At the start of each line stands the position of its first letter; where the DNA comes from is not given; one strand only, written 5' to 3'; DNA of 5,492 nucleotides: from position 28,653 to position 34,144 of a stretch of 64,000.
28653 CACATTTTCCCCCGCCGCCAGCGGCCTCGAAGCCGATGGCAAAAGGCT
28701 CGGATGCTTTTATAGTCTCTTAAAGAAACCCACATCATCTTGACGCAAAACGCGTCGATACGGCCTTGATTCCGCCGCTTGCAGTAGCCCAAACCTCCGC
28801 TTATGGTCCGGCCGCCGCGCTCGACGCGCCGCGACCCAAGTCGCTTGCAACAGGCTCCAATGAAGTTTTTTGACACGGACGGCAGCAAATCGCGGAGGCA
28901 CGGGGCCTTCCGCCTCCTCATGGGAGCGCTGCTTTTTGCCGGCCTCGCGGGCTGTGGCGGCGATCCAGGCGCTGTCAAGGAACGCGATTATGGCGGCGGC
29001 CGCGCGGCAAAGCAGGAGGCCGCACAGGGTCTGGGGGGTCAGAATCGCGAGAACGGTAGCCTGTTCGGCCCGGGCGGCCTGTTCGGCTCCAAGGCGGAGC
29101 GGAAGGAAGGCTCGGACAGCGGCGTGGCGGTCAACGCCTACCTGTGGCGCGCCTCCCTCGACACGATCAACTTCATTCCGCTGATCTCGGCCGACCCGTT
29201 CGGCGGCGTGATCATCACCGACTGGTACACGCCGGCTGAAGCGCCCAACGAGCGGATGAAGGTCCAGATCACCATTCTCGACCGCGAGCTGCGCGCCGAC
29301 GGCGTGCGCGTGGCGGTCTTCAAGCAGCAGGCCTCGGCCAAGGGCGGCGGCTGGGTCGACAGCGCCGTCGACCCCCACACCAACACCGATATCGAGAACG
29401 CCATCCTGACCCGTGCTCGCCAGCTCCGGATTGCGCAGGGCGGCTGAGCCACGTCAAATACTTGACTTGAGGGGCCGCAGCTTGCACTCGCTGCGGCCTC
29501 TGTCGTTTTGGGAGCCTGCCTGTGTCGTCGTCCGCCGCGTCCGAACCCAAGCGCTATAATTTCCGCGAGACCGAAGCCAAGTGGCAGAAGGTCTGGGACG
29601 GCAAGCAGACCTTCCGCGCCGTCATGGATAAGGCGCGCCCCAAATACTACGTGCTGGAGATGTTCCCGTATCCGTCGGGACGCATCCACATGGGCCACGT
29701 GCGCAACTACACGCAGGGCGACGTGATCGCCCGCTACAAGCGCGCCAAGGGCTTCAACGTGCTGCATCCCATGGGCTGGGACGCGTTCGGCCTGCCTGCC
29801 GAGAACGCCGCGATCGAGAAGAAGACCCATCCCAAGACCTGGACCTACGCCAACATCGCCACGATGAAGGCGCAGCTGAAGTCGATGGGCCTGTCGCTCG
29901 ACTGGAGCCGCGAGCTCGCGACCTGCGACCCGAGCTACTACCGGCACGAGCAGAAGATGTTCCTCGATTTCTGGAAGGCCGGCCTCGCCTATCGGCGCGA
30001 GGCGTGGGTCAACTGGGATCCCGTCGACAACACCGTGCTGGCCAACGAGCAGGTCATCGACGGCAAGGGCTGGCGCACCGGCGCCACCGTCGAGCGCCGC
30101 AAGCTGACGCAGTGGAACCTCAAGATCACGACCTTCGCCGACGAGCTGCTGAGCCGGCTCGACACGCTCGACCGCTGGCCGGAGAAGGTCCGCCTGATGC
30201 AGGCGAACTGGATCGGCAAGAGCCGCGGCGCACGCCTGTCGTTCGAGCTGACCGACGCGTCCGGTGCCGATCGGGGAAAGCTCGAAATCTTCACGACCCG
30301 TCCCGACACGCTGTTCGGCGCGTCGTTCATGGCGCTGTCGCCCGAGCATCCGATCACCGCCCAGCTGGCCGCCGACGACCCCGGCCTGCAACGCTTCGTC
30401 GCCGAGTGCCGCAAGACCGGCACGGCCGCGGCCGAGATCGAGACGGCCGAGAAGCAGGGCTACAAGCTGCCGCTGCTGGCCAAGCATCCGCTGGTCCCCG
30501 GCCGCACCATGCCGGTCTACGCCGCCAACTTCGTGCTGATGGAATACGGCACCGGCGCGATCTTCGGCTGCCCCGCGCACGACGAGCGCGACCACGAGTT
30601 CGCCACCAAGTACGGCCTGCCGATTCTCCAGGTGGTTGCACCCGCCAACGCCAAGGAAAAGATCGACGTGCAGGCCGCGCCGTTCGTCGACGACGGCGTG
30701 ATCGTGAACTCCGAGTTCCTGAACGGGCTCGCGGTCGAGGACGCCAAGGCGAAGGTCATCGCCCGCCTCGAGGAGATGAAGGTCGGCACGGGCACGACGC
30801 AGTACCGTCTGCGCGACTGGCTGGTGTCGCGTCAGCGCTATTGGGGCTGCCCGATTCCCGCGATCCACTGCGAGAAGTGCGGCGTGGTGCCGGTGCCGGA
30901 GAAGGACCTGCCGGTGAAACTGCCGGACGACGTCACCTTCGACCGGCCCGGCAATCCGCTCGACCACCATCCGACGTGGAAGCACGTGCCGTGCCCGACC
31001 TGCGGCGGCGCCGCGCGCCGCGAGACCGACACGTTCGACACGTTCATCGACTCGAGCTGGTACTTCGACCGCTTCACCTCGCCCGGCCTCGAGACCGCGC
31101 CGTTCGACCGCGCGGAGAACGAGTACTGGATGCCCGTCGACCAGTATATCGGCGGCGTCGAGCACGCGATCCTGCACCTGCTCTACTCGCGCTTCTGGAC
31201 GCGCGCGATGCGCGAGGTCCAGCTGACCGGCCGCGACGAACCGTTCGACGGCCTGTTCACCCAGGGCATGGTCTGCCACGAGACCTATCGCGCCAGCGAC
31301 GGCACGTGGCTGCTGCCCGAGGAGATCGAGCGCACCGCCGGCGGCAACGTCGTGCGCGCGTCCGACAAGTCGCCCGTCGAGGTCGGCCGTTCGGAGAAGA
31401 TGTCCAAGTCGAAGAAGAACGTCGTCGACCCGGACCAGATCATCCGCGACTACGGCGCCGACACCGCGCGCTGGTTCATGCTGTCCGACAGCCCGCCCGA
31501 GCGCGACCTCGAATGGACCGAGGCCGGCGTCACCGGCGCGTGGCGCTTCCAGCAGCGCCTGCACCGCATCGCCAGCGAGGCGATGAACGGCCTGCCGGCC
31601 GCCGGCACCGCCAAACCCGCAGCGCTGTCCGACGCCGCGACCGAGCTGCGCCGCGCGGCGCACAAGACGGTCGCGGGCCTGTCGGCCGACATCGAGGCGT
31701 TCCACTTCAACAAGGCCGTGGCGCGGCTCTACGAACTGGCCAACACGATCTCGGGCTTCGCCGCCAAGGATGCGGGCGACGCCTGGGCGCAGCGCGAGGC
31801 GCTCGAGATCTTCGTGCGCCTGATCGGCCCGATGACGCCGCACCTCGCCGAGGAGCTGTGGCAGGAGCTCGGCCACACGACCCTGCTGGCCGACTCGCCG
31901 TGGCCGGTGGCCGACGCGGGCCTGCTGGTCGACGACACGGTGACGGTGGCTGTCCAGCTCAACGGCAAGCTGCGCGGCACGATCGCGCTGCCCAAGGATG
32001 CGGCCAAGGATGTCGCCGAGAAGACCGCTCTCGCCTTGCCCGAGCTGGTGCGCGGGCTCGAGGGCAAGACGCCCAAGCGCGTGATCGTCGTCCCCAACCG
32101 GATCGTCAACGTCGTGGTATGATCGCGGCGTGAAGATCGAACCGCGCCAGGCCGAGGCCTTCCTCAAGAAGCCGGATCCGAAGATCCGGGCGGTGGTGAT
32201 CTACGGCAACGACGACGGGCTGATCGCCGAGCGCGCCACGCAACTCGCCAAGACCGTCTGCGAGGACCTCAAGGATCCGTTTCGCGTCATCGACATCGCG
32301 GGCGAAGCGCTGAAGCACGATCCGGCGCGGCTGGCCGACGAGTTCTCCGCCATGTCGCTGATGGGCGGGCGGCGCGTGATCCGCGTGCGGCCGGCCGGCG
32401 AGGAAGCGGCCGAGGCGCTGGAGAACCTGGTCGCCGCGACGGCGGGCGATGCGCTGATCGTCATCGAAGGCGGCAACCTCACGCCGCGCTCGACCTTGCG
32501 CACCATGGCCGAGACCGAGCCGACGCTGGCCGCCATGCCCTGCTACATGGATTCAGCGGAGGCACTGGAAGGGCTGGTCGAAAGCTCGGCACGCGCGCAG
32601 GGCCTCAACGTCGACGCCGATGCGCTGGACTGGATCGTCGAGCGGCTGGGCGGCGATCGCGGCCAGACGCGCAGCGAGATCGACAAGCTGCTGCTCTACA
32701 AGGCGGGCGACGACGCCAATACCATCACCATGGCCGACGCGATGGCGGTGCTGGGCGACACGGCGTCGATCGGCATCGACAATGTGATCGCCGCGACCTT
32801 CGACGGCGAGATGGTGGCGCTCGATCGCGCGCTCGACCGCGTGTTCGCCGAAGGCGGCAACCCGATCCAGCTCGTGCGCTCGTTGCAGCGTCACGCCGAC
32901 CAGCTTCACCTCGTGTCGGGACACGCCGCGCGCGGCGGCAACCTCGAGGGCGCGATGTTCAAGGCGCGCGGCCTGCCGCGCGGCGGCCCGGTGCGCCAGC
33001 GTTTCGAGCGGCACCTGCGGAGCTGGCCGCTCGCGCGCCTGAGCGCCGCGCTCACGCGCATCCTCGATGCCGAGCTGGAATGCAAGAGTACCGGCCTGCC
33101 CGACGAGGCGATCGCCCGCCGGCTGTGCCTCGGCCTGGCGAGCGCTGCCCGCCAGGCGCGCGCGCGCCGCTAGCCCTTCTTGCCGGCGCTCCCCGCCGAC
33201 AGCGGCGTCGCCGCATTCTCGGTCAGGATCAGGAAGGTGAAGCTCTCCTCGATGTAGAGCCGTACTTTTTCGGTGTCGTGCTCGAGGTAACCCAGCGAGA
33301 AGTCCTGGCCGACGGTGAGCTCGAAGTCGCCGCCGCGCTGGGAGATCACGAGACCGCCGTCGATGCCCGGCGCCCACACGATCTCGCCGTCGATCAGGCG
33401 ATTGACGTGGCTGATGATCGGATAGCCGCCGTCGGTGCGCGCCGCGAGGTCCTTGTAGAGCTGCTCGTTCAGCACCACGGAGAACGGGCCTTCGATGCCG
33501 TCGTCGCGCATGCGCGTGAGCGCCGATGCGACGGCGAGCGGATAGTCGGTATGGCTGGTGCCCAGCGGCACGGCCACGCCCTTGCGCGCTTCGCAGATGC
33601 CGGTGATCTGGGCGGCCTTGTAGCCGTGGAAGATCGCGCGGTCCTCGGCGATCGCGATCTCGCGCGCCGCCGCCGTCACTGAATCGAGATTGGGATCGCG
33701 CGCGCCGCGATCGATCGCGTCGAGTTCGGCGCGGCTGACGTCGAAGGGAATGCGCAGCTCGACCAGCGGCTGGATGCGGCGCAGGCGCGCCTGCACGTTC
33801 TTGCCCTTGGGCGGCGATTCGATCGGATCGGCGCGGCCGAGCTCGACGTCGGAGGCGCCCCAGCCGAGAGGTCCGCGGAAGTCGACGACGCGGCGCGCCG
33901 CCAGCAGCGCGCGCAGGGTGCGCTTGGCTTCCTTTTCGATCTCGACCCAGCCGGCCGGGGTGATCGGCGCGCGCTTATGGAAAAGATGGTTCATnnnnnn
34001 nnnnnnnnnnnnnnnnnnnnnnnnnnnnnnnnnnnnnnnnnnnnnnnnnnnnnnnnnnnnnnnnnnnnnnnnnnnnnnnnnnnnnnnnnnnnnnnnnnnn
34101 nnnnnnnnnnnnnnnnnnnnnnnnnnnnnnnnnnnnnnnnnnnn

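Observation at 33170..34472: Encapsulin iron-storage compartment under a perfect general-stress (EcfG) promoter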

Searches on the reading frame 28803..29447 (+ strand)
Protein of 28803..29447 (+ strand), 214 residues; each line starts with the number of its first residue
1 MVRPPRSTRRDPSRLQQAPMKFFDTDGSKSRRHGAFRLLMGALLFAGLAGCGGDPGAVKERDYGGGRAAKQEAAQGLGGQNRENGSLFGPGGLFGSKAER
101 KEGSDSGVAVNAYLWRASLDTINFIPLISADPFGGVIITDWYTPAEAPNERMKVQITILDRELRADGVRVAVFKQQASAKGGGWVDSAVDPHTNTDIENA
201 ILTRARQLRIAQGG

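Call 61: search_protein_families(library=pfam, max_evalue=0.001, proteins=[window:28803-29447:+])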
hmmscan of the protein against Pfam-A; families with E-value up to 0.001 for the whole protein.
window:28803-29447:+ (214 aa): 1 family
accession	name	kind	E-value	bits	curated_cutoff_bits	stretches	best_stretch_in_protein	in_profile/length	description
PF12100.13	DUF3576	-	1.5e-44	150.7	25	1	108-210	1-101/101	Domain of unknown function (DUF3576)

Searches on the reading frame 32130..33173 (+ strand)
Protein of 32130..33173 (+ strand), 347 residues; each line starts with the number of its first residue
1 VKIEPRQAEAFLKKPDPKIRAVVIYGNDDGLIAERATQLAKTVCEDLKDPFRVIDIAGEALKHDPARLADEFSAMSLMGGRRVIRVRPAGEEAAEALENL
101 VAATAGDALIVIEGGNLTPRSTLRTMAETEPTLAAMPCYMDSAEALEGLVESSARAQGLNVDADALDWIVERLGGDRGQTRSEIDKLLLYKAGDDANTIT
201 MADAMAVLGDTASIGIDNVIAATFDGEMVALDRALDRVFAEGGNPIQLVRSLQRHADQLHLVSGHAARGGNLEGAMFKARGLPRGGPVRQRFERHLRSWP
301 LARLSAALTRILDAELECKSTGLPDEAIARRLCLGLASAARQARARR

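Call 5: search_protein_families(library=pfam, proteins=[window:32130-33173:+])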
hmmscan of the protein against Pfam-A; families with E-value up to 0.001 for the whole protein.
window:32130-33173:+ (347 aa): 1 family
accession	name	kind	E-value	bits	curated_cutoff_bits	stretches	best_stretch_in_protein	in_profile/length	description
PF06144.19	DNA_pol3_delta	-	4e-05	24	21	1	23-118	2-105/124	DNA polymerase III, delta subunit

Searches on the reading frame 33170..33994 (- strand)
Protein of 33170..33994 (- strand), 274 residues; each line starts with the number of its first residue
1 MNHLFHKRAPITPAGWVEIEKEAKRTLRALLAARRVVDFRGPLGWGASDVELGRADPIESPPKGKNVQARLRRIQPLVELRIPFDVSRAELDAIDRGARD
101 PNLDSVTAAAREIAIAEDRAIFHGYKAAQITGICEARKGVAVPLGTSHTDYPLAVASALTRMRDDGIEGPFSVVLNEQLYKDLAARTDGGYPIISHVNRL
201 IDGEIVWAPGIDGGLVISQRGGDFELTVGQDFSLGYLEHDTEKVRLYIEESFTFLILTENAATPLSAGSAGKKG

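Call 5: search_protein_families(library=pfam, proteins=[window:33170-33994:-])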
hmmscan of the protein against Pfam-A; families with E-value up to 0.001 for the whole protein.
window:33170-33994:- (274 aa): 1 family
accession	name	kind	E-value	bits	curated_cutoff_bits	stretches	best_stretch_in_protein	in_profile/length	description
PF04454.18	Linocin_M18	-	5e-88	295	24.3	1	1-253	1-253/253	Encapsulating protein for peroxidase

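Call 22: search_solved_structures(query=window:33170-33994:-, show_alignments=0)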
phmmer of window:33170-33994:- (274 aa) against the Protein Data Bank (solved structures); distinct sequences matched with E-value up to 0.001: 36.
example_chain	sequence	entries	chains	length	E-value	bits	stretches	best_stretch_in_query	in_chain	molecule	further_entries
9ry4_A0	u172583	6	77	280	1.5e-87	296.4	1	1-267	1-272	Type 1 encapsulin shell protein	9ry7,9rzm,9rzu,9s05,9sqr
6i9g_A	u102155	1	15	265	1.4e-74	253.9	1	1-265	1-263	Linocin-M18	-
9fn9_A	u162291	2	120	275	2e-74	253.3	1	1-265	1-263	29 kDa antigen Cfp29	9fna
7boj_A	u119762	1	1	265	2.2e-74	253.2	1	1-265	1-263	29 kDa antigen Cfp29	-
9e5e_A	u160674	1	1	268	7.8e-73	248.2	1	1-264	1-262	Bacteriocin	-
9bkx_A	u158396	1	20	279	1.3e-72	247.4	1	1-267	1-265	Type 1 encapsulin shell protein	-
7phm_Z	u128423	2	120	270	1.6e-72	247.1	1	1-266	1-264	29 kDa antigen CFP29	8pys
7p1t_A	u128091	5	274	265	2e-72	246.8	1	1-266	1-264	29 kDa antigen, Cfp29 | Type 1 encapsulin shell protein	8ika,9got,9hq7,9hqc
9i8d_A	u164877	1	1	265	2.2e-72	246.7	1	1-267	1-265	Encapsulin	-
8u50_A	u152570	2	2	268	5.1e-71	242.2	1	1-265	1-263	Klebsiella pneumoniae family 1 encapsulin shell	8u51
7odw_A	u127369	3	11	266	2.3e-69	236.8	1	6-264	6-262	Linocin_M18 bacteriocin protein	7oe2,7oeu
7bcv_A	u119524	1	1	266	6.3e-68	232.1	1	2-266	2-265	Linocin-M18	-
8dn9_A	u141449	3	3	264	2.7e-58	200.5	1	1-264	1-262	29 kDa antigen cfp29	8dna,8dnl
7k5w_A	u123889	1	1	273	2.7e-44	154.6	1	4-262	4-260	Maritimacin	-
3dkt_A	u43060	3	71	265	3e-44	154.4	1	4-261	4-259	Maritimacin | Type 1 encapsulin shell protein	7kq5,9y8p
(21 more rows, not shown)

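Call 72: search_protein_families(library=ncbifam, proteins=[window:33170-33994:-], max_evalue=0.00001)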
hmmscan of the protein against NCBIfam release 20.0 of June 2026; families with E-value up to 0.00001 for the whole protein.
window:33170-33994:- (274 aa): 1 family
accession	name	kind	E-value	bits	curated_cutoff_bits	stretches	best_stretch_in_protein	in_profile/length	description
NF041155.2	encap_f1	equivalog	5.5e-91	304.6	100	1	6-263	3-259/261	family 1 encapsulin nanocompartment shell protein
